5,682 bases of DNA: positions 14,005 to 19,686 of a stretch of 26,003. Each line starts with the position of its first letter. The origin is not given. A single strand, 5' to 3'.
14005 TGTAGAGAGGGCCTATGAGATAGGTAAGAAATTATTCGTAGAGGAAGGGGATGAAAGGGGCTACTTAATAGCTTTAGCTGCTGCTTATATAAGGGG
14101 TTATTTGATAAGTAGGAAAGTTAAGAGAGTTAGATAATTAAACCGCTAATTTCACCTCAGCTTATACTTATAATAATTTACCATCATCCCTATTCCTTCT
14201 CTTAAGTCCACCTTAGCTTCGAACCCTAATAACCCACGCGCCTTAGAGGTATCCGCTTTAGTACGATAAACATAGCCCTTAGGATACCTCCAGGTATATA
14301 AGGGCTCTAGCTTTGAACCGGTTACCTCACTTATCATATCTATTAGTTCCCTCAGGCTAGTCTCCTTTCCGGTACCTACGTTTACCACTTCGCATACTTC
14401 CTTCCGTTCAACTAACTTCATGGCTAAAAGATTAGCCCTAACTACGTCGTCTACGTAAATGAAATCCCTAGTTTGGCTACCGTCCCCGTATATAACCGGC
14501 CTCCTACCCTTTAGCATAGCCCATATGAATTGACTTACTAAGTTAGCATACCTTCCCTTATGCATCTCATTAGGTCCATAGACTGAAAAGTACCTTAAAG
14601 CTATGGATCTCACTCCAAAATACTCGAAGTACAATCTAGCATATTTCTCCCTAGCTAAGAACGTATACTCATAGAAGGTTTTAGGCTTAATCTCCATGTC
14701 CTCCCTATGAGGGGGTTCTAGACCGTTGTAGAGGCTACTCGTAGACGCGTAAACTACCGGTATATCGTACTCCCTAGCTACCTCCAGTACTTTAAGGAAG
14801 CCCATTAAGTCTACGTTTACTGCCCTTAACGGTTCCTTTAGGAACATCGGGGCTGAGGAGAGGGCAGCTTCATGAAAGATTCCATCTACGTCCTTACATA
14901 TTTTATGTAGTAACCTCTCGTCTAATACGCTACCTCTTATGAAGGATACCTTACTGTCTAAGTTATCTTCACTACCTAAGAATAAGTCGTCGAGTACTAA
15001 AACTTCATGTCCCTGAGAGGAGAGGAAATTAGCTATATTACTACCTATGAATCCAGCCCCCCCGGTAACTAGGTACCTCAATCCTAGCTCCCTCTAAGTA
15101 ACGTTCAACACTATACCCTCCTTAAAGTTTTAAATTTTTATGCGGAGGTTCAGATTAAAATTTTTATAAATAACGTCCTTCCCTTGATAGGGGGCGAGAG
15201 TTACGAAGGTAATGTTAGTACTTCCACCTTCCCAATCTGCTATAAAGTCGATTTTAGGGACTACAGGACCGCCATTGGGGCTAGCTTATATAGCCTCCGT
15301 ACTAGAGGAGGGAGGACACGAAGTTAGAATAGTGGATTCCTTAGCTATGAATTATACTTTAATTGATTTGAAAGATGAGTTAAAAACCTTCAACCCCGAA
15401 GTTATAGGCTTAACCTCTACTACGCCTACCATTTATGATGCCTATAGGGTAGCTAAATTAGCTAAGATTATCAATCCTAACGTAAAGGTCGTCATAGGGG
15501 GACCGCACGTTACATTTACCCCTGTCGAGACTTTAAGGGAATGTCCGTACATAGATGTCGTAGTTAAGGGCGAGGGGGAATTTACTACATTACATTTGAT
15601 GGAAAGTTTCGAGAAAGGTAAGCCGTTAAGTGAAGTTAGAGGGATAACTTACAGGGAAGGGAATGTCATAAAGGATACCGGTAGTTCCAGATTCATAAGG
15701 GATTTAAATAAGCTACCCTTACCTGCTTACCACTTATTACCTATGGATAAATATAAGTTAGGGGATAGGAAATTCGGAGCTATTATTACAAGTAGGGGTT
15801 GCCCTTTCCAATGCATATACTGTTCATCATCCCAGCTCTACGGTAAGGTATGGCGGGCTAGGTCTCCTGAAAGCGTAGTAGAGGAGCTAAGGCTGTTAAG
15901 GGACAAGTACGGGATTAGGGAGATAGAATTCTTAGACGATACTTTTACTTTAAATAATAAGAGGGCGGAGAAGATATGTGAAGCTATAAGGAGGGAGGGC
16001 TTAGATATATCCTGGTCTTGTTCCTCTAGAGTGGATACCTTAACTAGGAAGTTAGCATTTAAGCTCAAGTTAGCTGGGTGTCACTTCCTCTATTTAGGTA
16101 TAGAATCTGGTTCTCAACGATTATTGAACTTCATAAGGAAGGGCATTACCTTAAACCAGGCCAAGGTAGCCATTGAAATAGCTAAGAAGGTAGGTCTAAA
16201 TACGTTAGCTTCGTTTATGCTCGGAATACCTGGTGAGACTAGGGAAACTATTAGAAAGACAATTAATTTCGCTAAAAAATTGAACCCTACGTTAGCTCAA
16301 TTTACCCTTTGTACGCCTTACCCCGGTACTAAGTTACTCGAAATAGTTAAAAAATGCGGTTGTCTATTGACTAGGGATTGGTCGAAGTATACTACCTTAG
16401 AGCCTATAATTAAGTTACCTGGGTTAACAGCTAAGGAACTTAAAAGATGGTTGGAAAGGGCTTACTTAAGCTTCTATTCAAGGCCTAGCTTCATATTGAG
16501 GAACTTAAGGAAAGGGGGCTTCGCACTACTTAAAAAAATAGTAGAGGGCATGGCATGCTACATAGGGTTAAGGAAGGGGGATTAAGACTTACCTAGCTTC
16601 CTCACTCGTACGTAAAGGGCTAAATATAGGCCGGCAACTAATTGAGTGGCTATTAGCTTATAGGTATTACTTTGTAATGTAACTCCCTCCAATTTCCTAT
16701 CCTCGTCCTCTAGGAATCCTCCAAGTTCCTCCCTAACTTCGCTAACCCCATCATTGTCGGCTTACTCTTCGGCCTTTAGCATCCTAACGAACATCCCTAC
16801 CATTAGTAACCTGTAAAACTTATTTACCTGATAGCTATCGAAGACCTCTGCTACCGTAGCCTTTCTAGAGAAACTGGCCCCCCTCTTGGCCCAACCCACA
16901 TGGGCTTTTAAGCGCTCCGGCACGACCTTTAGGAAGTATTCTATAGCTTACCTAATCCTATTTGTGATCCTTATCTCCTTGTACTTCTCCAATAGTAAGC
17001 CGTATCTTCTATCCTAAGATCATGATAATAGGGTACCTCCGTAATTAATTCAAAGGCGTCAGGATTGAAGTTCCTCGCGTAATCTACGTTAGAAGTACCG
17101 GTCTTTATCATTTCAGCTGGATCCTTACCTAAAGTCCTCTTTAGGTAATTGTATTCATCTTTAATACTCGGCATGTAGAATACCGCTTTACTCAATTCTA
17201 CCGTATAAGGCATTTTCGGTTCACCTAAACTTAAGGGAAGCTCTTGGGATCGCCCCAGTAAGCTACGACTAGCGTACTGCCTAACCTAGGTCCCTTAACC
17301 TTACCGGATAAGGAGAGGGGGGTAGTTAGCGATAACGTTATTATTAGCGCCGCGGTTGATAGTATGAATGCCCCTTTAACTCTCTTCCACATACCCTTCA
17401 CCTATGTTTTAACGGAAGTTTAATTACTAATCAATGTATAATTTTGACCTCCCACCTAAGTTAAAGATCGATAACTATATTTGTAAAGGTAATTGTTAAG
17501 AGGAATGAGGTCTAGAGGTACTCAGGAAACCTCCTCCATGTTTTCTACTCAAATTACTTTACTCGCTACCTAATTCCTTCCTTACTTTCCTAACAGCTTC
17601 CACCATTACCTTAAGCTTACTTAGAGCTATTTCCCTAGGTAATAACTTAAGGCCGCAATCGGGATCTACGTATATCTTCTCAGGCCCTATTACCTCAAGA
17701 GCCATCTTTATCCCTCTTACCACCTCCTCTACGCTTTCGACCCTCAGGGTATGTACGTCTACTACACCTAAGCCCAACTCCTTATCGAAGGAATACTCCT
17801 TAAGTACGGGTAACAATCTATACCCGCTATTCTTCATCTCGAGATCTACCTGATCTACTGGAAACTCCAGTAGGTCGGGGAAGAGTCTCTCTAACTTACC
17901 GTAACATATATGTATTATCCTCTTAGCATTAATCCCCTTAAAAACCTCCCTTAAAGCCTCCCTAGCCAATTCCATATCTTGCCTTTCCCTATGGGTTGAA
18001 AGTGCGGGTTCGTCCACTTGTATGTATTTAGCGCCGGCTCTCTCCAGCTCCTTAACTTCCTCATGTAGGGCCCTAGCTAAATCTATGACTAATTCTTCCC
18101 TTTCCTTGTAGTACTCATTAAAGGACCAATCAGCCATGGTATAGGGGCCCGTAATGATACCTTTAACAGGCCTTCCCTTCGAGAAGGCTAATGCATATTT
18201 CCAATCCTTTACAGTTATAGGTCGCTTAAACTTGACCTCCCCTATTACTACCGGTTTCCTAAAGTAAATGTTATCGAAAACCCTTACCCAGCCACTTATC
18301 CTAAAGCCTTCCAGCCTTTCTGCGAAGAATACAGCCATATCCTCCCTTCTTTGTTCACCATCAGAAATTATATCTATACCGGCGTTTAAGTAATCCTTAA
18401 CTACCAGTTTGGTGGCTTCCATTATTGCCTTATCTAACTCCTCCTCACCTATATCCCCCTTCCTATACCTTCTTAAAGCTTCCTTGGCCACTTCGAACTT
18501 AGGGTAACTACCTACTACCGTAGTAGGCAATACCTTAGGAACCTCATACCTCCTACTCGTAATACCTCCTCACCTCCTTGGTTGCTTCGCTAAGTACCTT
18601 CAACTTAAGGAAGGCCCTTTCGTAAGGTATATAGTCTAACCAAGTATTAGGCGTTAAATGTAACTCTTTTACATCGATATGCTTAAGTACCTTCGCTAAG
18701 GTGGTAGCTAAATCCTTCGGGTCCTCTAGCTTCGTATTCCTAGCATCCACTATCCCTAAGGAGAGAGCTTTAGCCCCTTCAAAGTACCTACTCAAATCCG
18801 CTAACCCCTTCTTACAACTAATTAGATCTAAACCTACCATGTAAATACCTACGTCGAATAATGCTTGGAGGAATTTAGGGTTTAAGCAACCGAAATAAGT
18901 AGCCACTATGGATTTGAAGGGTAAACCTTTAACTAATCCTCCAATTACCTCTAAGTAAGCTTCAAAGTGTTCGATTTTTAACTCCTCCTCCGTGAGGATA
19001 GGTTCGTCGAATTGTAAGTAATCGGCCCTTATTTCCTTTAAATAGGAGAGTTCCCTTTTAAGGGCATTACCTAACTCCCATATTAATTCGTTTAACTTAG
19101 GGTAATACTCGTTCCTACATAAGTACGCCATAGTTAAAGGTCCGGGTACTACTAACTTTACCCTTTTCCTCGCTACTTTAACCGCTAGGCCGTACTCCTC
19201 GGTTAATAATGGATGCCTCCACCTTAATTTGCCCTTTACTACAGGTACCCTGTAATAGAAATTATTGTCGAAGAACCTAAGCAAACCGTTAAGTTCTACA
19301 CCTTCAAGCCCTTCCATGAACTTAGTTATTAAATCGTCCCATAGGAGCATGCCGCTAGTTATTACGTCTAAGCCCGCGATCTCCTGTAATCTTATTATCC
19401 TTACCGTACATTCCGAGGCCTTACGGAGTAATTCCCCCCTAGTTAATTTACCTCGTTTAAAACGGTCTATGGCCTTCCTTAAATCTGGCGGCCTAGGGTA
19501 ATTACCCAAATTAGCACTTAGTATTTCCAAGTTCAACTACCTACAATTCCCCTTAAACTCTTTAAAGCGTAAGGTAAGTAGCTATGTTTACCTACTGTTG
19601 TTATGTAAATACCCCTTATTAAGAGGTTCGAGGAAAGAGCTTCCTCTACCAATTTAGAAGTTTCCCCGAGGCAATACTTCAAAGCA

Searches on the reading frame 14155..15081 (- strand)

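Call 70: search_protein_families(library=pfam, proteins=[window:14155-15081:-], max_evalue=0.0001)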
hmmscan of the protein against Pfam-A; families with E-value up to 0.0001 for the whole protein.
window:14155-15081:- (309 aa): 6 families
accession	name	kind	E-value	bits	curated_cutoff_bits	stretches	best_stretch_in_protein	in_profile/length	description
PF01370.27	Epimerase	-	1.1e-51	176.1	20.9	1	4-236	2-240/240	NAD dependent epimerase/dehydratase family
PF16363.11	GDP_Man_Dehyd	-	6.7e-40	138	27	1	4-300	1-332/332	GDP-mannose 4,6 dehydratase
PF01073.25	3Beta_HSD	-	1.4e-15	57.6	22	1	4-227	1-235/280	3-beta hydroxysteroid dehydrogenase/isomerase family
PF04321.23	RmlD_sub_bind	-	3.6e-10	39.8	27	1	1-170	1-154/287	RmlD substrate binding domain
PF02719.21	Polysacc_synt_2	-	4.7e-09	36.3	20.2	1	4-114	2-128/293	Polysaccharide biosynthesis protein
PF07993.18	NAD_binding_4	-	2.3e-06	27.4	20.1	0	53-216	77-257/258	Male sterility protein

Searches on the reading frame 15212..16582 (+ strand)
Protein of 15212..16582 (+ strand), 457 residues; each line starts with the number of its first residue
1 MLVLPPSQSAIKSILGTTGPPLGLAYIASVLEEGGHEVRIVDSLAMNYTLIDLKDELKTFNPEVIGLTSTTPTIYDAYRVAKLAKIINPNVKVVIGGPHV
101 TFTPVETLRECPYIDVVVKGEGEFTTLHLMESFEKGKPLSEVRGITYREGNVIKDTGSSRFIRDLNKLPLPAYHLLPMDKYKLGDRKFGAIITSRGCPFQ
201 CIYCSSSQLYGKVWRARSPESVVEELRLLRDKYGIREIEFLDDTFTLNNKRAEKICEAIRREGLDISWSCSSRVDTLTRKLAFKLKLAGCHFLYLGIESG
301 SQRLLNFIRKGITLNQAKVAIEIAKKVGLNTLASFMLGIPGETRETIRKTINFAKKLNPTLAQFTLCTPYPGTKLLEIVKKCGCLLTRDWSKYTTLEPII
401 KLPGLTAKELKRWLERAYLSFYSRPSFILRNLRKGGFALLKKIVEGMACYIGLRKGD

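Call 70: search_protein_families(library=pfam, proteins=[window:15212-16582:+], max_evalue=0.0001)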
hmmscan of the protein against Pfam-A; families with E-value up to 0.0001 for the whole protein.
window:15212-16582:+ (457 aa): 2 families
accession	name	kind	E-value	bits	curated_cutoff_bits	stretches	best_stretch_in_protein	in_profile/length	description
PF04055.27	Radical_SAM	-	1.1e-31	110.7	29.5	1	191-354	1-166/166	Radical SAM superfamily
PF02310.24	B12-binding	-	1.2e-26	93.3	32.1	1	16-125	9-116/121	B12 binding domain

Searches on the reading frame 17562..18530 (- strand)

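Call 70: search_protein_families(library=pfam, proteins=[window:17562-18530:-], max_evalue=0.0001)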
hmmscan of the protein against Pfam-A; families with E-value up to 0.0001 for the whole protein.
window:17562-18530:- (323 aa): 3 families
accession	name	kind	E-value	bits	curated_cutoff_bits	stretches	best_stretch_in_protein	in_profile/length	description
PF01717.24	Meth_synt_2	-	2.9e-74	250.7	21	1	1-314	1-323/324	Cobalamin-independent synthase, Catalytic domain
PF08267.18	Meth_synt_1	-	5.3e-18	66.1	27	1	111-266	139-297/313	Cobalamin-independent synthase, N-terminal domain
PF01208.23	URO-D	-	1.5e-05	24.7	23.9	1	140-315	172-345/346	Uroporphyrinogen decarboxylase (URO-D)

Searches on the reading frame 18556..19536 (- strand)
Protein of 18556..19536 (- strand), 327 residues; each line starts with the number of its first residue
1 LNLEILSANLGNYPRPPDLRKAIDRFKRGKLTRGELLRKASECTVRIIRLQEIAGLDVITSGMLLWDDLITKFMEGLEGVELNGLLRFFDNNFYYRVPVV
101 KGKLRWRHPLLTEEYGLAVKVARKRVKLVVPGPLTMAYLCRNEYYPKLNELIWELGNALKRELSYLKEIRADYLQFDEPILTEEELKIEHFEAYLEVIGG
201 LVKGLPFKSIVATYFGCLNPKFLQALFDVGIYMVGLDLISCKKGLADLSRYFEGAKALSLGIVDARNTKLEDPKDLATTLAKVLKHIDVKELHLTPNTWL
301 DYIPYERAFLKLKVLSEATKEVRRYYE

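Call 70: search_protein_families(library=pfam, proteins=[window:18556-19536:-], max_evalue=0.0001)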
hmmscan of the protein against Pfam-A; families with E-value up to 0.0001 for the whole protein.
window:18556-19536:- (327 aa): 2 families
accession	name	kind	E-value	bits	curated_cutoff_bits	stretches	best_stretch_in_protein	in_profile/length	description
PF08267.18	Meth_synt_1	-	1.8e-25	90.6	27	1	85-286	108-311/313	Cobalamin-independent synthase, N-terminal domain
PF01717.24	Meth_synt_2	-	6.4e-19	68.8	21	1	8-320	4-323/324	Cobalamin-independent synthase, Catalytic domain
